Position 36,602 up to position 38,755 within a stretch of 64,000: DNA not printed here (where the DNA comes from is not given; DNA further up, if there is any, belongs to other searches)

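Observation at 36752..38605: Fusion of the unknown P-domain to a radical-SAM-like barrel that has lost the CxxxCxxC motif but keeps SPASM cysteines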

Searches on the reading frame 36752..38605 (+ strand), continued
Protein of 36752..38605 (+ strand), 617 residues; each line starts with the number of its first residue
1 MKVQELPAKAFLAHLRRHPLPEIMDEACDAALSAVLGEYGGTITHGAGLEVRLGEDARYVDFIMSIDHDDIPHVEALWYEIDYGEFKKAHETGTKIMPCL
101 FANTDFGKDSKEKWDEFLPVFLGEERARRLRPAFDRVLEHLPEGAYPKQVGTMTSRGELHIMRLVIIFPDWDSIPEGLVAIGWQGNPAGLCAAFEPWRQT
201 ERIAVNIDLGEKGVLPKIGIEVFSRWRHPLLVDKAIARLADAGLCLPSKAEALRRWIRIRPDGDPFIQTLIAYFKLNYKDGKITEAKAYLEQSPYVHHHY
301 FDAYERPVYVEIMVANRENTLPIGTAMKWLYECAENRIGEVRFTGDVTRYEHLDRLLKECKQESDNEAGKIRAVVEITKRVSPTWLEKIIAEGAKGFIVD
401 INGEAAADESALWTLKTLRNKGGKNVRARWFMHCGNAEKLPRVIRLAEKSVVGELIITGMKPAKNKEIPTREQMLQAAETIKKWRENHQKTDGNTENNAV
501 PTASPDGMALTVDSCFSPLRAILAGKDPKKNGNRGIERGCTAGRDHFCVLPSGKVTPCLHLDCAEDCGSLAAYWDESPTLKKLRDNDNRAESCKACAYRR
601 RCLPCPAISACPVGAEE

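Call 22: find_encoding_contigs(protein=P0002, flank=10000, max_places=2)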
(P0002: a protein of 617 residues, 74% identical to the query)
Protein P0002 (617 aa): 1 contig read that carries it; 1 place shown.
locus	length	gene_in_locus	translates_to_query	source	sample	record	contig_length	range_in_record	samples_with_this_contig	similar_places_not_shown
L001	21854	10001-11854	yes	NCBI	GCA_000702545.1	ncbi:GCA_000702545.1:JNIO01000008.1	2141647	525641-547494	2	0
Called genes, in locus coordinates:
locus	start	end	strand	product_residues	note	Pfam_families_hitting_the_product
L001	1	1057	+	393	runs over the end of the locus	PF25885:HH_EMRA (faint), PF25967:RND-MFP_C, PF25975:CzcB_C (weak), PF25989:YknX_C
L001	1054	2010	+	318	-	PF25919:BSH_CusB (faint), PF00364:Biotin_lipoyl (faint), PF25984:BSH_YknX (faint)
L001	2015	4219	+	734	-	PF03412:Peptidase_C39, PF13529:Peptidase_C39_2 (weak), PF00664:ABC_membrane, PF00005:ABC_tran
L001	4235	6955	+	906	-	PF00664:ABC_membrane, PF00005:ABC_tran, PF02463:SMC_N (faint)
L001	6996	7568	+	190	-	PF07638:Sigma70_ECF (faint), PF04542:Sigma70_r2, PF08281:Sigma70_r4_2, PF04545:Sigma70_r4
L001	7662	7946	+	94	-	-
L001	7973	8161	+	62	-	-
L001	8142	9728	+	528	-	PF04055:Radical_SAM, PF13353:Fer4_12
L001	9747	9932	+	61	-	-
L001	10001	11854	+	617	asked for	-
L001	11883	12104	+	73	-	-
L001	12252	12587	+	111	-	PF01740:STAS, PF13466:STAS_2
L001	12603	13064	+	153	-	PF13581:HATPase_c_2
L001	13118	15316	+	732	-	PF02743:dCache_1, PF22673:MCP-like_PDC_1 (weak), PF00672:HAMP, PF07228:SpoIIE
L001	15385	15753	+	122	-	-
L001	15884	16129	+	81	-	-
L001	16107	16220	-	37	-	-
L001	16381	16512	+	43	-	-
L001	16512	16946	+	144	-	-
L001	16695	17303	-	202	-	PF01609:DDE_Tnp_1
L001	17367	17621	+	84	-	-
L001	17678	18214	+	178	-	PF12900:Pyridox_ox_2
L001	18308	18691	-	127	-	-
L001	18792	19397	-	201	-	PF12464:Mac, PF00132:Hexapep, PF14602:Hexapep_2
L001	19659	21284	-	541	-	PF05598:DUF772, PF01609:DDE_Tnp_1, PF13751:DDE_Tnp_1_6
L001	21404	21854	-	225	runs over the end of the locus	-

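Call 23: find_encoding_contigs(protein=P0107, flank=10000, max_places=2)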
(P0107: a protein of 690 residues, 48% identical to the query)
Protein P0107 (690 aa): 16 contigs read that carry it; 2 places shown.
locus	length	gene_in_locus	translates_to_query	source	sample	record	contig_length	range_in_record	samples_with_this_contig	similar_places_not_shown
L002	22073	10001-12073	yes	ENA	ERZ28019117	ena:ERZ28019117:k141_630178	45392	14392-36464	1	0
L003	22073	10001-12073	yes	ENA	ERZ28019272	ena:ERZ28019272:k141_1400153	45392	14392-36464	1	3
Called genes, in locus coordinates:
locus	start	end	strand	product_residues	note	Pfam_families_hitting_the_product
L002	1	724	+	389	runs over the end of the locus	PF25881:HH_YBHG, PF25967:RND-MFP_C (weak), PF25975:CzcB_C (weak), PF25989:YknX_C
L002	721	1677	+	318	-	PF25917:BSH_RND (weak), PF00364:Biotin_lipoyl (faint), PF25919:BSH_CusB (weak)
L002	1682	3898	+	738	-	PF03412:Peptidase_C39, PF13529:Peptidase_C39_2 (weak), PF00664:ABC_membrane, PF00005:ABC_tran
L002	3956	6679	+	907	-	PF00664:ABC_membrane, PF00005:ABC_tran, PF02463:SMC_N (faint)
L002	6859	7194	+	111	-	PF01740:STAS, PF13466:STAS_2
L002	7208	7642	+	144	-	PF13581:HATPase_c_2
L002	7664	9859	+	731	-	PF02743:dCache_1, PF22673:MCP-like_PDC_1 (weak), PF00672:HAMP, PF07228:SpoIIE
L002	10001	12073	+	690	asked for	-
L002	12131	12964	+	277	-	PF22541:DUF7005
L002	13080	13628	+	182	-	PF02525:Flavodoxin_2, PF03358:FMN_red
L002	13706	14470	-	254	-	PF17746:SfsA_N, PF03749:SfsA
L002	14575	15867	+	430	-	PF17785:PUA_3, PF10672:Methyltrans_SAM, PF02475:TRM5-TYW2_MTfase, PF03602:Cons_hypoth95, PF06325:PrmA (weak), PF05175:MTS, PF09445:Methyltransf_15 (weak), PF13847:Methyltransf_31, +1 more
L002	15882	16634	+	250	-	PF03372:Exo_endo_phos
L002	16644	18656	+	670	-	PF04851:ResIII, PF17757:UvrB_inter, PF27431:UvrB_3rd, PF00271:Helicase_C, PF12344:UvrB, PF02151:UVR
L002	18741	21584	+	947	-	PF02463:SMC_N (faint), PF03193:RsgA_GTPase (faint), PF13191:AAA_16 (faint), PF13304:AAA_21 (faint), PF13476:AAA_23 (faint), PF17760:UvrA_inter, PF17755:UvrA_DNA-bind, PF00005:ABC_tran (weak), +3 more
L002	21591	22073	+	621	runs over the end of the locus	PF01541:GIY-YIG, PF27096:UvrC_M, PF02151:UVR (weak), PF22920:UvrC_RNaseH, PF08459:UvrC_RNaseH_dom, PF14520:HHH_5, PF12826:HHH_2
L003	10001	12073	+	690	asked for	-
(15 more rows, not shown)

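Call 24: find_encoding_contigs(protein=P0091, flank=10000, max_places=2)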
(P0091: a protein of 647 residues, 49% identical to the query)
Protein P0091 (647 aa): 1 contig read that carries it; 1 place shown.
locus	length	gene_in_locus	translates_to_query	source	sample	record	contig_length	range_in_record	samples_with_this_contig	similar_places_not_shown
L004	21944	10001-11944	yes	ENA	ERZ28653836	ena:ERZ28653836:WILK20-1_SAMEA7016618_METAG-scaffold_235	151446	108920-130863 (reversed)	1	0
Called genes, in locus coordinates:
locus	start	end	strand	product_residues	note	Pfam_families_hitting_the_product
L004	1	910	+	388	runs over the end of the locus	PF25917:BSH_RND (faint), PF25881:HH_YBHG (weak), PF25876:HH_MFP_RND (weak), PF25885:HH_EMRA (weak), PF25967:RND-MFP_C, PF25975:CzcB_C, PF25989:YknX_C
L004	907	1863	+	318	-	PF25973:BSH_CzcB (weak), PF00364:Biotin_lipoyl (faint), PF25919:BSH_CusB (weak), PF25984:BSH_YknX (faint)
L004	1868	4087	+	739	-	PF03412:Peptidase_C39, PF13529:Peptidase_C39_2 (weak), PF00664:ABC_membrane, PF00005:ABC_tran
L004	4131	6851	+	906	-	PF00664:ABC_membrane, PF00005:ABC_tran, PF02463:SMC_N (faint)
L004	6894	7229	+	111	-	PF01740:STAS, PF13466:STAS_2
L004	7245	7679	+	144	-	PF13581:HATPase_c_2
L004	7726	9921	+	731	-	PF02743:dCache_1, PF22673:MCP-like_PDC_1 (weak), PF00672:HAMP, PF07228:SpoIIE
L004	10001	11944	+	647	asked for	-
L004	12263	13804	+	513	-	PF01546:Peptidase_M20, PF07687:M20_dimer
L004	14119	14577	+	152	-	-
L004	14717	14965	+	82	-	-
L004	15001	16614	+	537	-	PF04055:Radical_SAM, PF13353:Fer4_12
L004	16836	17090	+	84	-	-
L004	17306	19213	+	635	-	PF02310:B12-binding (weak), PF04055:Radical_SAM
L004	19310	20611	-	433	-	PF00202:Aminotran_3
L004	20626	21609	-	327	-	PF00490:ALAD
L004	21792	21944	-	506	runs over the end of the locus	PF00590:TP_methylase, PF02602:HEM4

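Call 81: search_protein_families(library=pfam, proteins=[L002:12131-12964:+], max_evalue=0.001)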
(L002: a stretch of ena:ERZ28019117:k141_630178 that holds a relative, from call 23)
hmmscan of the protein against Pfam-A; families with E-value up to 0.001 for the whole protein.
L002:12131-12964:+ (277 aa): 1 family
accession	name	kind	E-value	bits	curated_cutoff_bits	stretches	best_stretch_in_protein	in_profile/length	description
PF22541.2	DUF7005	-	2.5e-36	125.8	27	1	117-265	195-346/361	Family of unknown function (DUF7005)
